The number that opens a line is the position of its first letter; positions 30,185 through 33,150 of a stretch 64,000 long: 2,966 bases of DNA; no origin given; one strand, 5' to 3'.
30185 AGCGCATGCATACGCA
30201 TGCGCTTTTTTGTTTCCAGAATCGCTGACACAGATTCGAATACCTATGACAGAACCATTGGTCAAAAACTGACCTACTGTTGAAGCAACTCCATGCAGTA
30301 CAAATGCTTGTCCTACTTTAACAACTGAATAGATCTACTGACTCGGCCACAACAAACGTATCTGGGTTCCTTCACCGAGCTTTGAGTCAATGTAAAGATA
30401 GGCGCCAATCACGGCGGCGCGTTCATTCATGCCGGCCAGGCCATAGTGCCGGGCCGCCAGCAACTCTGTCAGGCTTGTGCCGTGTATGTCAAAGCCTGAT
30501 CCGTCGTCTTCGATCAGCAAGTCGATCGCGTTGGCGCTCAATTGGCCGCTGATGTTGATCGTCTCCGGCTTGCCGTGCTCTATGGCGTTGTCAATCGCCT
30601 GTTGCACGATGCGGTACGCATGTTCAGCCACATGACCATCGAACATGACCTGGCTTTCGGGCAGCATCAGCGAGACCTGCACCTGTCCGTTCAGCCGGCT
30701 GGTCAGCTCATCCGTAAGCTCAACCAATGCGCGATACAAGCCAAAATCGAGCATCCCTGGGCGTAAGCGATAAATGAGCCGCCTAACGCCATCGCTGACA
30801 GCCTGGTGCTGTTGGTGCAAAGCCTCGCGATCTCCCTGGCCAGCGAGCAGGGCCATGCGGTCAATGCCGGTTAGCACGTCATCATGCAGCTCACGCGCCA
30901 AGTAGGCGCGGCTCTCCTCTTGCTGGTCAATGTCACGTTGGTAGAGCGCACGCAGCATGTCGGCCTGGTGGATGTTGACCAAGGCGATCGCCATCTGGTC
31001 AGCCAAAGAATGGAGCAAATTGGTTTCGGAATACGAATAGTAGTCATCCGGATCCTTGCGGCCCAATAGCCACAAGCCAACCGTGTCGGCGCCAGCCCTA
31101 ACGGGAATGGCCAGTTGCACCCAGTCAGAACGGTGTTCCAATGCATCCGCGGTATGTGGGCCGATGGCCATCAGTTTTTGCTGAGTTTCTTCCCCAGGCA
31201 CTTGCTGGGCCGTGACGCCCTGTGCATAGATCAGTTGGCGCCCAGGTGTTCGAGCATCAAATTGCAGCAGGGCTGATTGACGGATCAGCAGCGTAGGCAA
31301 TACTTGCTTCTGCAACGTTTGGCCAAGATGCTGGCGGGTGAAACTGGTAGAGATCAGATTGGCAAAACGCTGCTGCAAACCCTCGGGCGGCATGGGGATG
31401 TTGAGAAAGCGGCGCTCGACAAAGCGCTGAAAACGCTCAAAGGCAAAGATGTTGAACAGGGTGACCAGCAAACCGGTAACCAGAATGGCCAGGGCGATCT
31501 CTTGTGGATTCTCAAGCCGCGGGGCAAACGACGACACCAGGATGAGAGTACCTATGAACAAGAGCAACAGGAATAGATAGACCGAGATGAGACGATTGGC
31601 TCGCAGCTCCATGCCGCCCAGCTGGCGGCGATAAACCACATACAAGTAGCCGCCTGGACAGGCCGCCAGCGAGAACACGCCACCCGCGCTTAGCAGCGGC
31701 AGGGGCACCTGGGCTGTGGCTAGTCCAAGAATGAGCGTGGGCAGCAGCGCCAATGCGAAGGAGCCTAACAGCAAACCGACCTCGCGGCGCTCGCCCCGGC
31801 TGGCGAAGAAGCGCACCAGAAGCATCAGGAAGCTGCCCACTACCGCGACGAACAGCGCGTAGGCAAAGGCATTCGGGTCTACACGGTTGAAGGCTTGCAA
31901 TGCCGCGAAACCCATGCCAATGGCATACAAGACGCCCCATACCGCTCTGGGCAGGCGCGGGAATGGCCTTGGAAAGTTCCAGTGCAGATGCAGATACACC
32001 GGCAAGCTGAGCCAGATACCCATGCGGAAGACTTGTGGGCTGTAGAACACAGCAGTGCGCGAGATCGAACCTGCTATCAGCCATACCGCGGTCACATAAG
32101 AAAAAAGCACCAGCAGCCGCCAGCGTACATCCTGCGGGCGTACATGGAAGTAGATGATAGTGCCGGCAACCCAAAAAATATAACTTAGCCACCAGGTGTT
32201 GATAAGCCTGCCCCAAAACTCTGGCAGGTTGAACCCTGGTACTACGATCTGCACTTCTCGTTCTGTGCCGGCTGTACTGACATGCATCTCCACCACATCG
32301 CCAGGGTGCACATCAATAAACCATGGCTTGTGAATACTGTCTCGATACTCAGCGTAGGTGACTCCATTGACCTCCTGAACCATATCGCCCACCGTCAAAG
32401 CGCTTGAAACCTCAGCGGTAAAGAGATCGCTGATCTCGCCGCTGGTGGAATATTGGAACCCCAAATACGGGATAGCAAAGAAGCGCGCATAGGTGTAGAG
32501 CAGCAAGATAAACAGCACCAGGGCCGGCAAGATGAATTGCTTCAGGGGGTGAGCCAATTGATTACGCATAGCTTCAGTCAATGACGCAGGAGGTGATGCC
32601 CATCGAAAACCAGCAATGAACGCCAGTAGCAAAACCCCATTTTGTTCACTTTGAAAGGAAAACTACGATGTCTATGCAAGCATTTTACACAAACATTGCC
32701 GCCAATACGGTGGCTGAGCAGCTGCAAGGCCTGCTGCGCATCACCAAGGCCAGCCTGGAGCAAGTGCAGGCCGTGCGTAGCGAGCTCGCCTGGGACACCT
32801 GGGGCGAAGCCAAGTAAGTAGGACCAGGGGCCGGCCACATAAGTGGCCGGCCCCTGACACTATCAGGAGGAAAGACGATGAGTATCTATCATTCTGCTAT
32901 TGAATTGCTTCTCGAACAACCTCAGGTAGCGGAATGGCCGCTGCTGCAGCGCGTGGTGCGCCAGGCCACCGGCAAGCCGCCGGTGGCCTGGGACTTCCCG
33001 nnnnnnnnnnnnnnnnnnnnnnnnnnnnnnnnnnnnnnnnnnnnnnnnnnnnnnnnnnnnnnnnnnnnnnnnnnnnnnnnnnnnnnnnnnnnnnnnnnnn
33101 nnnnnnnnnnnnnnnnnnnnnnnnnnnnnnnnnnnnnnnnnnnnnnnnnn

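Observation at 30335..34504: Rearranged ComQXPA-like prenylated-peptide quorum-sensing cassette in an apparently non-Firmicute genome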

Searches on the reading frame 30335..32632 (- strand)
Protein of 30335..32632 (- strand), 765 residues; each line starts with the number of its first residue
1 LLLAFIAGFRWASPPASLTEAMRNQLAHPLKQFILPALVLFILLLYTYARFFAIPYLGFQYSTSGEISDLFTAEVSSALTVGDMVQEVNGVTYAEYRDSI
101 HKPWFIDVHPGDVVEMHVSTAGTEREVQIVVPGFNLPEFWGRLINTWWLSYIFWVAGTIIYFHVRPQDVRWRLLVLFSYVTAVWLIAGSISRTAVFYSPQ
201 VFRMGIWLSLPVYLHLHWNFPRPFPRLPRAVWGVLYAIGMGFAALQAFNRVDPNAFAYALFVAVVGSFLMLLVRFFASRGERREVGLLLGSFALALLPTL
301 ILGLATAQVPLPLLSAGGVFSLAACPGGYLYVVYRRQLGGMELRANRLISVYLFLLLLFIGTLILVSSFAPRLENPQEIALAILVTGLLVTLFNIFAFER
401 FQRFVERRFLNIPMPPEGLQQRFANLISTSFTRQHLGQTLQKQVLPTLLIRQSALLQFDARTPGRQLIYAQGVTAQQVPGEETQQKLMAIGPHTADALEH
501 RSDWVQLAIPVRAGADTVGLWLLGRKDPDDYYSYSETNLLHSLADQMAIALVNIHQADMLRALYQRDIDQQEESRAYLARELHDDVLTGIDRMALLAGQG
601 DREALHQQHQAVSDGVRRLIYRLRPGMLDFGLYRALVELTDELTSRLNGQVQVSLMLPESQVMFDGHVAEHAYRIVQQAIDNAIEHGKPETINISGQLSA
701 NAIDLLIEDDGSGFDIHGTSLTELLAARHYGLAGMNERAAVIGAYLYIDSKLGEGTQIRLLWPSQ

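Call 3: search_protein_families(library=pfam, proteins=[window:30335-32632:-], max_evalue=0.1)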
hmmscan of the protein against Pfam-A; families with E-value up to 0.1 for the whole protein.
window:30335-32632:- (765 aa): 6 families
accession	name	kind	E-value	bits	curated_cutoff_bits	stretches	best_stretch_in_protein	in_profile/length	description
PF02518.31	HATPase_c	-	9.8e-09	36.1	26.4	1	669-763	3-108/111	Histidine kinase-, DNA gyrase B-, and HSP90-like ATPase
PF13185.12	GAF_2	-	0.0013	19.4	28.6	1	499-551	87-135/136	GAF domain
PF13492.12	GAF_3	-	0.0065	17.3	27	1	506-552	83-128/129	GAF domain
PF13581.12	HATPase_c_2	-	0.071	13.6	27.4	0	676-719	36-84/127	Histidine kinase-like ATPase domain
PF01590.32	GAF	-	0.092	13.7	22.4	0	507-551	91-133/133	GAF domain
PF07730.19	HisKA_3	-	0.092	13.7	24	0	575-624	2-57/68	Histidine kinase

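Call 4: search_protein_families(library=ncbifam, proteins=[window:30335-32632:-], max_evalue=0.1)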
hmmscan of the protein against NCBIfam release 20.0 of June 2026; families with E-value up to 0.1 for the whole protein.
window:30335-32632:- (765 aa): 11 families
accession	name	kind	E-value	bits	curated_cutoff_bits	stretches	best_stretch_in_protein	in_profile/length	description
NF052443.1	SensHisKinMctS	equivalog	7.5e-23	80.6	700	1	543-763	218-447/457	two-component system sensor histidine kinase MctS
NF008649.0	PRK11644.1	equivalog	5.3e-22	78.2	408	1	561-763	290-495/499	signal transduction histidine-protein kinase/phosphatase UhpB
NF008184.0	PRK10935.1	equivalog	1.7e-17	63.3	553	1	573-764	362-559/565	nitrate/nitrite two-component system sensor histidine kinase NarQ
NF007896.0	PRK10600.1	equivalog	8.3e-12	44.5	578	1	572-760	388-581/598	nitrate/nitrite two-component system sensor histidine kinase NarX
NF047786.1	his_kin_MadS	equivalog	3e-11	43.1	500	1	572-753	228-425/434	MadS family sensor histidine kinase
NF052531.1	Strep_LiaS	equivalog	5.1e-11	42.4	450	1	538-760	98-323/328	envelope stress sensor histidine kinase LiaS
NF047322.1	HK_morpho_MacS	equivalog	6.4e-07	28.9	300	1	568-761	176-365/367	MacS family sensor histidine kinase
TIGR01925.2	spIIAB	equivalog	0.0078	16.1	135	1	674-760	40-132/137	anti-sigma F factor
NF033792.0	ActS_PrrB_HisK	equivalog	0.01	14.7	350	1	677-715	317-354/423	ActS/PrrB/RegB family redox-sensitive histidine kinase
NF040691.1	MtrAB_MtrB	equivalog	0.021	13.9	450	1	640-715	359-431/507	MtrAB system histidine kinase MtrB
NF003144.0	PRK04069.1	equivalog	0.025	13.9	145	1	676-718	47-93/161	anti-sigma B factor RsbW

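Call 58: find_homologous_proteins(query=window:30335-32569:-, max_evalue=1e-10)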
Query window:30335-32569:- (744 aa): 127 proteins with E <= 1e-10 among 8000 candidates; the best 120 are listed.
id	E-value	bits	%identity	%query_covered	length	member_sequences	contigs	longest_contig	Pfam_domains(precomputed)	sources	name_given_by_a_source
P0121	0.0e+0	1597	96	100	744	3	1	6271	PF02518.32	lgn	-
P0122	0.0e+0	1367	82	100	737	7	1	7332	PF02518.32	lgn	-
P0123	0.0e+0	1220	74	99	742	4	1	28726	PF02518.32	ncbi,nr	ncbi:MAG: hypothetical protein KJZ53_02465 [Anaerolineales bacterium]|nr:hypothetical protein [Anaer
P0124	0.0e+0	1199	72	100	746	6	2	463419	PF02518.32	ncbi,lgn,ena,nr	ncbi:MAG TPA: hypothetical protein PLC52_04440 [Anaerolineales bacterium]|nr:hypothetical protein [A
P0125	0.0e+0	1182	72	100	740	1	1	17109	PF02518.32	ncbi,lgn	-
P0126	0.0e+0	1158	70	99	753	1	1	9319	PF02518.32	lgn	-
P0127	0.0e+0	1036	64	99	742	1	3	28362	PF02518.32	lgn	-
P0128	0.0e+0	1032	63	99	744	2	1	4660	PF02518.32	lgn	-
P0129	0.0e+0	1016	62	100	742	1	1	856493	PF02518.32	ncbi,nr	ncbi:MAG: hypothetical protein KIS88_05350 [Anaerolineales bacterium]|nr:hypothetical protein [Anaer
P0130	3.2e-263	894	56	96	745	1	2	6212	PF02518.32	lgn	-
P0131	1.6e-260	885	57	99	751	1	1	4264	PF02518.32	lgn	-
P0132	2.8e-243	828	53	99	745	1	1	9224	PF02518.32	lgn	-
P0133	2.0e-235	802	59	86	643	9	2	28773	PF02518.32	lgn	-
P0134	7.2e-221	754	51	99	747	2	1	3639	PF02518.32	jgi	jgi:signal transduction histidine kinase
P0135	1.0e-220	753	50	97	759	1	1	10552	PF02518.32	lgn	-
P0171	5.8e-185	635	44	98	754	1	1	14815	PF07730.20,PF02518.32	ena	-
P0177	2.5e-175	603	42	100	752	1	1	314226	PF07730.20,PF02518.32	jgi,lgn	jgi:signal transduction histidine kinase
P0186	3.7e-160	553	42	98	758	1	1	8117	PF07730.20,PF02518.32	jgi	jgi:signal transduction histidine kinase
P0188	4.3e-159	549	40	98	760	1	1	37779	PF07730.20,PF02518.32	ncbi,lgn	-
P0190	2.1e-157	544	39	97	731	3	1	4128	PF07730.20,PF02518.32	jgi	jgi:signal transduction histidine kinase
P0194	1.5e-153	531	39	98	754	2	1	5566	PF07730.20,PF02518.32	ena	-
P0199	4.5e-151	523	39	100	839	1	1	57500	PF02518.32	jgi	jgi:signal transduction histidine kinase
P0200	1.0e-150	522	39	99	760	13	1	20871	PF13185.13,PF07730.20,PF02518.32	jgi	-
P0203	5.7e-149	516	39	99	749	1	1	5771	PF07730.20,PF02518.32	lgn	-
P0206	3.1e-147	510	37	97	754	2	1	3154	PF13581.13,PF07730.20,PF02518.32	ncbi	-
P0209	4.4e-145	503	40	100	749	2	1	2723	PF07730.20,PF02518.32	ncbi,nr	ncbi:MAG: hypothetical protein EHM70_21645 [Chloroflexota bacterium]|nr:MAG: hypothetical protein EH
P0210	8.0e-145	502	36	69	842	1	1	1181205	PF07730.20,PF02518.32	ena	-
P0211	5.7e-144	499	39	88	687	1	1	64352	PF07730.20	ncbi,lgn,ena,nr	ncbi:MAG: hypothetical protein FVQ83_11080 [Chloroflexi bacterium]|nr:hypothetical protein [Chlorofl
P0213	4.0e-143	497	38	98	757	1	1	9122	PF07730.20,PF02518.32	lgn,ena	-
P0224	9.3e-134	466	35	99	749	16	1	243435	PF02518.32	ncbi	-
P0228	1.3e-130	455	36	98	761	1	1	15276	PF07730.20,PF02518.32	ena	-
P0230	1.6e-120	422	35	98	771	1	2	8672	PF07730.20,PF02518.32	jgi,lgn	jgi:hypothetical protein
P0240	9.3e-51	191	31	74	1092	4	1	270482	PF13188.14,PF02518.32,PF00512.32,PF00989.32,PF00072.31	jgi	jgi:two-component system cell cycle sensor histidine kinase/response regulator CckA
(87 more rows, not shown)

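Call 62: find_encoding_contigs(protein=P0210, flank=4000, max_places=1)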
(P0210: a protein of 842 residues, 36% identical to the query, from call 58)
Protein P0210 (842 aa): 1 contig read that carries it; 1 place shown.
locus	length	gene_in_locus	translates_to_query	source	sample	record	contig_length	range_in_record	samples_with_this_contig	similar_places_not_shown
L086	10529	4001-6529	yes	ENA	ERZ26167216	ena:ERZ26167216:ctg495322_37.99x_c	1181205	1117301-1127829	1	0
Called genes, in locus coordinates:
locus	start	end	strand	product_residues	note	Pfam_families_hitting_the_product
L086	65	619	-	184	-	PF02357:NusG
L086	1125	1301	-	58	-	-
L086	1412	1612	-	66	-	-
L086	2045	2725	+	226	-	PF00072:Response_reg (weak), PF00196:GerE (weak)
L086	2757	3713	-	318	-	PF00348:polyprenyl_synt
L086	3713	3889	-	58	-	-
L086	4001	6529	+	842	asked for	PF07730:HisKA_3 (weak), PF02518:HATPase_c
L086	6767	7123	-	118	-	-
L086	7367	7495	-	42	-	-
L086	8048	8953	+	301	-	PF13191:AAA_16 (faint), PF00931:NB-ARC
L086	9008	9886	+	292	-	PF03400:DDE_Tnp_IS1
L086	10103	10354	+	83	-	-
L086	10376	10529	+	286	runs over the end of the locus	PF13546:DDE_5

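Call 63: find_encoding_contigs(protein=P0224, flank=4000, max_places=1)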
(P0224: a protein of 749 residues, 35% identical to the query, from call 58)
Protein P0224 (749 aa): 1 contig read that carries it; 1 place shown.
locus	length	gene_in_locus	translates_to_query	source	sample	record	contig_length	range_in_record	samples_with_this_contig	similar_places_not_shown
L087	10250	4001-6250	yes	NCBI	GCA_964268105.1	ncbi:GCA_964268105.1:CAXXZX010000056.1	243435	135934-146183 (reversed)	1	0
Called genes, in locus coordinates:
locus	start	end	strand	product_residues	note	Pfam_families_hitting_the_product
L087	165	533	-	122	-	PF04480:DUF559, PF18741:MTES_1575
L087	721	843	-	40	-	-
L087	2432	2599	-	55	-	-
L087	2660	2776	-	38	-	-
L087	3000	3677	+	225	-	PF00072:Response_reg, PF00196:GerE (weak), PF04545:Sigma70_r4 (weak)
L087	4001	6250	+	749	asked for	PF02518:HATPase_c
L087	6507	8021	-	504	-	PF08448:PAS_4 (weak), PF01590:GAF, PF13185:GAF_2, PF13492:GAF_3, PF13487:HD_5, PF01966:HD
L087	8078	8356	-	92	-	-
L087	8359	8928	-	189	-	PF17248:DUF5317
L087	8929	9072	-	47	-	-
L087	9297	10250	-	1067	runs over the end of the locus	PF25873:WHD_MalT, PF00515:TPR_1 (faint), PF07719:TPR_2 (faint), PF13176:TPR_7 (faint), PF13181:TPR_8 (faint), PF17874:TPR_MalT, PF13424:TPR_12, PF03704:BTAD, +3 more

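Call 64: find_encoding_contigs(protein=P0240, flank=4000, max_places=1)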
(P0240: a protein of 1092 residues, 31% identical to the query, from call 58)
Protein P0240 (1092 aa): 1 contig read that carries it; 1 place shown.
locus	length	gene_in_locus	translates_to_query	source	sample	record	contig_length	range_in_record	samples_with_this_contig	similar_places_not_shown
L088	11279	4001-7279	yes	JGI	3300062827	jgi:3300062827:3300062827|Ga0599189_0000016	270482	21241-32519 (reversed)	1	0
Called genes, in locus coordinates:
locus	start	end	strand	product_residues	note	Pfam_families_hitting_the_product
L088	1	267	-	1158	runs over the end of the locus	-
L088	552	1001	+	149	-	PF14534:DUF4440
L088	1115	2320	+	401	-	PF00072:Response_reg, PF00563:EAL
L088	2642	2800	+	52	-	-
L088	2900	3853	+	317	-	PF00348:polyprenyl_synt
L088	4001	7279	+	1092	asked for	PF00989:PAS (faint), PF13188:PAS_8 (weak), PF00512:HisKA (weak), PF02518:HATPase_c, PF00072:Response_reg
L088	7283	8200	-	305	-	PF02739:5_3_exonuc_N, PF01367:5_3_exonuc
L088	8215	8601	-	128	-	PF07681:DoxX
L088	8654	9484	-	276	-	PF00106:adh_short, PF13561:adh_short_C2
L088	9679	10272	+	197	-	PF00210:Ferritin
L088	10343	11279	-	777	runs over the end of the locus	-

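Call 65: find_encoding_contigs(protein=P0199, flank=4000, max_places=1)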
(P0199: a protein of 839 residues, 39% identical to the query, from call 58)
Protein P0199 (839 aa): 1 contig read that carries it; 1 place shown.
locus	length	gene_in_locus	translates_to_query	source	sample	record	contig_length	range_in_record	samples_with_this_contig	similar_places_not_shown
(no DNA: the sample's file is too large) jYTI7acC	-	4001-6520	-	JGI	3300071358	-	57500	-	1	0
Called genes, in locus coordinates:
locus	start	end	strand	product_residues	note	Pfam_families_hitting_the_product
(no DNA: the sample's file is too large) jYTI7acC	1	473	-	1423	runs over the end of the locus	-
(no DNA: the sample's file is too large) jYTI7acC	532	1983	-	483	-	PF01636:APH (weak), PF19974:TCAD9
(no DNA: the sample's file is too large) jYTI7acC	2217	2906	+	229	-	PF00072:Response_reg (weak), PF00196:GerE (faint)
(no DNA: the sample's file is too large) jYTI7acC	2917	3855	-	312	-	PF00348:polyprenyl_synt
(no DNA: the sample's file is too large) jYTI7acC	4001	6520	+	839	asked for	PF02518:HATPase_c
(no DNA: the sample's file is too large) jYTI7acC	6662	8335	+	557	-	-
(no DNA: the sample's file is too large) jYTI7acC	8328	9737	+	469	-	PF13191:AAA_16 (weak)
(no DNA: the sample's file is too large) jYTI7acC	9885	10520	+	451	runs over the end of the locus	PF20703:nSTAND1, PF13401:AAA_22 (weak), PF00486:Trans_reg_C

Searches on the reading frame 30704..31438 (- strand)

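Call 59: search_protein_families(library=pfam, proteins=[window:30704-31438:-], max_evalue=10)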
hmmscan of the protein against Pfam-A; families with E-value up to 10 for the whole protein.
seq(245 aa): 5 families
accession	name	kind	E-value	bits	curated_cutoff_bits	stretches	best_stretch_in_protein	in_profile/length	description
PF13185.12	GAF_2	-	0.00026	21.6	28.6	1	100-153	86-135/136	GAF domain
PF13492.12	GAF_3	-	0.00087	20.1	27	1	108-154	83-128/129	GAF domain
PF01590.32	GAF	-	0.025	15.6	22.4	1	109-153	91-133/133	GAF domain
PF07389.17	Pox_B6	-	0.33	11.1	25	1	132-191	107-166/183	Vaccinia B6 protein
PF07730.19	HisKA_3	-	1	10.4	24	1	177-226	2-57/68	Histidine kinase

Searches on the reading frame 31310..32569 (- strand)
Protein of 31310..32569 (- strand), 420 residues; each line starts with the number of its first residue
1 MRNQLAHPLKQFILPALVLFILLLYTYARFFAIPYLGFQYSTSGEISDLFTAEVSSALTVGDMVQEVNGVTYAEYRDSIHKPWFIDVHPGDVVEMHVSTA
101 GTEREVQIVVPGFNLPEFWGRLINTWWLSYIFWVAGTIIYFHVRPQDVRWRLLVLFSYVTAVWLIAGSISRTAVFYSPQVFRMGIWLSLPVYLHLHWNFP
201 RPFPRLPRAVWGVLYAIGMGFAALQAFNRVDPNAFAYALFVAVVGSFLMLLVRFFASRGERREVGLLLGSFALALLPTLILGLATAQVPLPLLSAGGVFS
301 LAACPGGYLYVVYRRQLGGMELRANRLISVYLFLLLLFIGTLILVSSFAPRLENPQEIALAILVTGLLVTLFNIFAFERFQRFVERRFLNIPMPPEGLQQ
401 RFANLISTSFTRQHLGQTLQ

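Call 73: predict_structure(alignment_id=A2)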
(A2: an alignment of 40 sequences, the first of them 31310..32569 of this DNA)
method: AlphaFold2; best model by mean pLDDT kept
length: 420 residues; sequences in the alignment: 40
mean_pLDDT: 82.7   pTM: 0.78
mean pLDDT of the five models: 82.7, 81.8, 81.6, 81.4, 78.8
residues with pLDDT >= 90: 162; 70-90: 190; 50-70: 58; < 50: 10
segments of 3 or more residues with pLDDT < 50: 1-5, 287-290
pLDDT, mean of each block of 10 residues (from residue 1): 52 93 95 91 86 90 92 85 88 93 93 89 83 93 87 95 92 90 95 93 88 96 92 89 93 89 85 76 52 57 83 69 69 76 69 72 78 83 74 66 71 72
secondary structure, 60 per line:
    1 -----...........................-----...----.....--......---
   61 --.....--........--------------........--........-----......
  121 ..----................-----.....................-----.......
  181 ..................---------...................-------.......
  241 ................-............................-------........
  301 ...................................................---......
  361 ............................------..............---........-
elements in order: H6-32 E38-40 E45-49 H52-57 E63-67 H72-77 E92-99 E102-109 H115-122 H127-142 H148-168 H174-198 H208-226 H234-256 H258-285 H293-351 H355-388 H395-408 H412-419

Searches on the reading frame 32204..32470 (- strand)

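Call 59: search_protein_families(library=pfam, proteins=[window:32204-32470:-], max_evalue=10)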
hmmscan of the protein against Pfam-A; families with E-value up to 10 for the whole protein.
seq(89 aa): 1 family
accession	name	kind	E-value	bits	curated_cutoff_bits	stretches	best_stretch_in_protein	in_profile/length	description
PF00595.29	PDZ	-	0.19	12.6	23.2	1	19-40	38-58/81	PDZ domain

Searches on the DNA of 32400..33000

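Call 86: search_rna_families(source=window, start=32400, end=33000, threshold=evalue, max_evalue=1)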
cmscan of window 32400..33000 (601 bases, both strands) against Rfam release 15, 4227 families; matches with E-value up to 1: 0.
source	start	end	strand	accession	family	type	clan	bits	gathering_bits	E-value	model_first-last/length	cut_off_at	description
